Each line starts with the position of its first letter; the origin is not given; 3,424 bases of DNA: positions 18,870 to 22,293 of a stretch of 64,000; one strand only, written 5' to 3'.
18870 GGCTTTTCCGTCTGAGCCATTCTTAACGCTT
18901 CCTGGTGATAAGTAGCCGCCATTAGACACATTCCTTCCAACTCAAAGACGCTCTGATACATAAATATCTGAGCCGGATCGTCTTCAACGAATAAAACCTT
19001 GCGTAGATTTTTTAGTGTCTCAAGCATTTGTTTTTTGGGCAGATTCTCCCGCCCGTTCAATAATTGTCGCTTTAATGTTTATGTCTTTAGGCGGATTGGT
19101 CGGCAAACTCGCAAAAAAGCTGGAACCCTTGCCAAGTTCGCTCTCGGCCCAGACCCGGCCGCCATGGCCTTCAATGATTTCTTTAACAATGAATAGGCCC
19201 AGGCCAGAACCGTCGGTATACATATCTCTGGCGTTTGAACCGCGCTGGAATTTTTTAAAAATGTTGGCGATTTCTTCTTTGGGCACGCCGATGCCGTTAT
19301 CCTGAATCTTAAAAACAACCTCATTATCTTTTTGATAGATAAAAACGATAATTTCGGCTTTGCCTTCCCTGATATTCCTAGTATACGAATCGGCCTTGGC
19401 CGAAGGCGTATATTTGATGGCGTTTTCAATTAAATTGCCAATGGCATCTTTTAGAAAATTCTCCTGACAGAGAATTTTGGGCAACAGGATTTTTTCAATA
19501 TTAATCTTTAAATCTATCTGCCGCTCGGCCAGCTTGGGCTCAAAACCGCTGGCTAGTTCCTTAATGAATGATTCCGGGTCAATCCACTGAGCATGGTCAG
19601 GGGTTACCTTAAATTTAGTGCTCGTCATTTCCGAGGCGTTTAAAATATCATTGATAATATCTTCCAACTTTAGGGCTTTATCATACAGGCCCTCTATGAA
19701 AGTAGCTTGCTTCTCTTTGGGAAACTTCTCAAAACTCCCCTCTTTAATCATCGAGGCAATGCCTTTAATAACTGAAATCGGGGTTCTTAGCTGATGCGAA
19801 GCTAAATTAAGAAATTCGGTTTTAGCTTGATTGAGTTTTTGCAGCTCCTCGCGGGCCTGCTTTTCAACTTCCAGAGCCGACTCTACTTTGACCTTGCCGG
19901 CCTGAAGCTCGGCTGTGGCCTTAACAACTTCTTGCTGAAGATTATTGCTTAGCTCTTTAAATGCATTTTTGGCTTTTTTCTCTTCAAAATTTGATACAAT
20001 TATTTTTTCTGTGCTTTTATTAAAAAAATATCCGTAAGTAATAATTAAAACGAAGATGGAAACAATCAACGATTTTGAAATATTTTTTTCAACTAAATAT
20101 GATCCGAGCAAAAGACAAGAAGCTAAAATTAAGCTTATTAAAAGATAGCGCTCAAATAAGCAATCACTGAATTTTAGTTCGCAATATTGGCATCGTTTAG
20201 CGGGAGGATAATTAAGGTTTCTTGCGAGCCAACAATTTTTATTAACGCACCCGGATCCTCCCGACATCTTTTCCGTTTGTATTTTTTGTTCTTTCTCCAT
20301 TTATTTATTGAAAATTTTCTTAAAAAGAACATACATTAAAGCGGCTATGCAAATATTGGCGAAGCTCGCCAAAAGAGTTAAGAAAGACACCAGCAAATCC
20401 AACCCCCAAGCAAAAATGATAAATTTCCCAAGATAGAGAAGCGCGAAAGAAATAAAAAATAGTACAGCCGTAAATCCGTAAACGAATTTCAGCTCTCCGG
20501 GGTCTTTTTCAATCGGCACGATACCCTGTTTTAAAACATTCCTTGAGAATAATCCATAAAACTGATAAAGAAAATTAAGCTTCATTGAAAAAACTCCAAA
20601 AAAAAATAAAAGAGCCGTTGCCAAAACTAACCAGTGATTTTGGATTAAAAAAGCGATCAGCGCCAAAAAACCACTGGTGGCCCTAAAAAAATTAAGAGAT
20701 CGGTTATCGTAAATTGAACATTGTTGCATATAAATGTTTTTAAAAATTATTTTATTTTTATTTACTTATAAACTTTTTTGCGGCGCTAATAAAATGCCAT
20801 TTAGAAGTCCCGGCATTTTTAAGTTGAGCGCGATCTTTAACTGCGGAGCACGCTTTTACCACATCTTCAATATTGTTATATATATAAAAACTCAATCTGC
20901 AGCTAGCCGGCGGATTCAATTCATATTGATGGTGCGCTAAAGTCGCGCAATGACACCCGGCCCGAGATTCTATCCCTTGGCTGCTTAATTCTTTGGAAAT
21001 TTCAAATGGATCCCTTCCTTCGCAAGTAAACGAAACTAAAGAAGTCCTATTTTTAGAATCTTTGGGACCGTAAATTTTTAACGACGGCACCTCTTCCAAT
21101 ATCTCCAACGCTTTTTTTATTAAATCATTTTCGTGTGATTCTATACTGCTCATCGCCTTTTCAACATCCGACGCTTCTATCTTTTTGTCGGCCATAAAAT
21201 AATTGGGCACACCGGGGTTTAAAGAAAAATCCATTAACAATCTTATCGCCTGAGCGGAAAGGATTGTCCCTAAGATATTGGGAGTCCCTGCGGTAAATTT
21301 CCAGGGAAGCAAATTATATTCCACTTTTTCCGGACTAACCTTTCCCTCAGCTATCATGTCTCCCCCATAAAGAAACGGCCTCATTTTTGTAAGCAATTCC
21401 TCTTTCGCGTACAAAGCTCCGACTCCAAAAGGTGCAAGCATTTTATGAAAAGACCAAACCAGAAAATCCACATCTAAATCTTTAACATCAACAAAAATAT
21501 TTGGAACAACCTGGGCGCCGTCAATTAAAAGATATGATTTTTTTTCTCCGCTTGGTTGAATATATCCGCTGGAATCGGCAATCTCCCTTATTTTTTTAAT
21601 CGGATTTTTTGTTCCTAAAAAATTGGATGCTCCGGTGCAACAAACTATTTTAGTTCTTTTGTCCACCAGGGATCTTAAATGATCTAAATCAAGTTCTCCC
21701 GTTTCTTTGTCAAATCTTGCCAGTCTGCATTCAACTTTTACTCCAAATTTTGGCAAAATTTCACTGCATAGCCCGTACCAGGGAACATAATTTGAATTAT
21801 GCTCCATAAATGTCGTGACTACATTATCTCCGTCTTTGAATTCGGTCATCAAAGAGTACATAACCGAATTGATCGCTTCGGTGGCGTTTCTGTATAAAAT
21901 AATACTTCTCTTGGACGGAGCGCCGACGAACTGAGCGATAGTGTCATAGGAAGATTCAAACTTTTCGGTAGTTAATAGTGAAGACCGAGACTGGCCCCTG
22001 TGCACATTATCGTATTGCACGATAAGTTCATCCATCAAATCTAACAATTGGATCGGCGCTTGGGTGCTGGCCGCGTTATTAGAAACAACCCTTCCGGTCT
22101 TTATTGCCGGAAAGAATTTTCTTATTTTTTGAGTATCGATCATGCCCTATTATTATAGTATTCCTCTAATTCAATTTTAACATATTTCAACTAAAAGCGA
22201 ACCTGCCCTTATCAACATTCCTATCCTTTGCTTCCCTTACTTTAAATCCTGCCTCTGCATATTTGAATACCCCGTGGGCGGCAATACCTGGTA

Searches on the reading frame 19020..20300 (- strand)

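Call 76: search_protein_families(library=pfam, max_evalue=0.00001, proteins=[window:19020-20300:-])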
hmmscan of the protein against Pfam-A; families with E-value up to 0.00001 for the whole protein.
window:19020-20300:- (426 aa): 2 families
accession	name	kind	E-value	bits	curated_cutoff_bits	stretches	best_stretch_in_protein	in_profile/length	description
PF02518.31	HATPase_c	-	5.9e-26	91.5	26.4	1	280-401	3-109/111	Histidine kinase-, DNA gyrase B-, and HSP90-like ATPase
PF00512.31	HisKA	-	4.2e-12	46.4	26.9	1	159-226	1-64/66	His Kinase A (phospho-acceptor) domain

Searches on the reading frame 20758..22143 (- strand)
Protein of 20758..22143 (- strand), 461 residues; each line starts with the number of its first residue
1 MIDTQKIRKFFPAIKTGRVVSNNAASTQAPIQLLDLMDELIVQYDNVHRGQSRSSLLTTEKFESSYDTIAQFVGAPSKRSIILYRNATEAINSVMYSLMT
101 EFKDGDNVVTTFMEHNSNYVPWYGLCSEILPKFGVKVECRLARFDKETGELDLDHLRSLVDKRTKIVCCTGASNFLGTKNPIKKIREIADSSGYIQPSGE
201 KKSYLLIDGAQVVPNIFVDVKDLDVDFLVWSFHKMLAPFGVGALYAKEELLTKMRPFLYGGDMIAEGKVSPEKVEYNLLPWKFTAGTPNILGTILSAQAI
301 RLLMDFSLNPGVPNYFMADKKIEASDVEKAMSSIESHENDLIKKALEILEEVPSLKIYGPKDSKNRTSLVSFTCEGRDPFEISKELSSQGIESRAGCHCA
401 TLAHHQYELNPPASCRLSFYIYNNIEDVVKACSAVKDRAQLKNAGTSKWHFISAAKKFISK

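Call 76: search_protein_families(library=pfam, max_evalue=0.00001, proteins=[window:20758-22143:-])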
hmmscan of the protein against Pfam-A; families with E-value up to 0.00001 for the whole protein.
window:20758-22143:- (461 aa): 1 family
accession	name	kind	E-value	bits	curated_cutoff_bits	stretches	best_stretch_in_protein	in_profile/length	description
PF00266.25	Aminotran_5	-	4.5e-88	296.2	21.5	2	22-308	4-273/371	Aminotransferase class-V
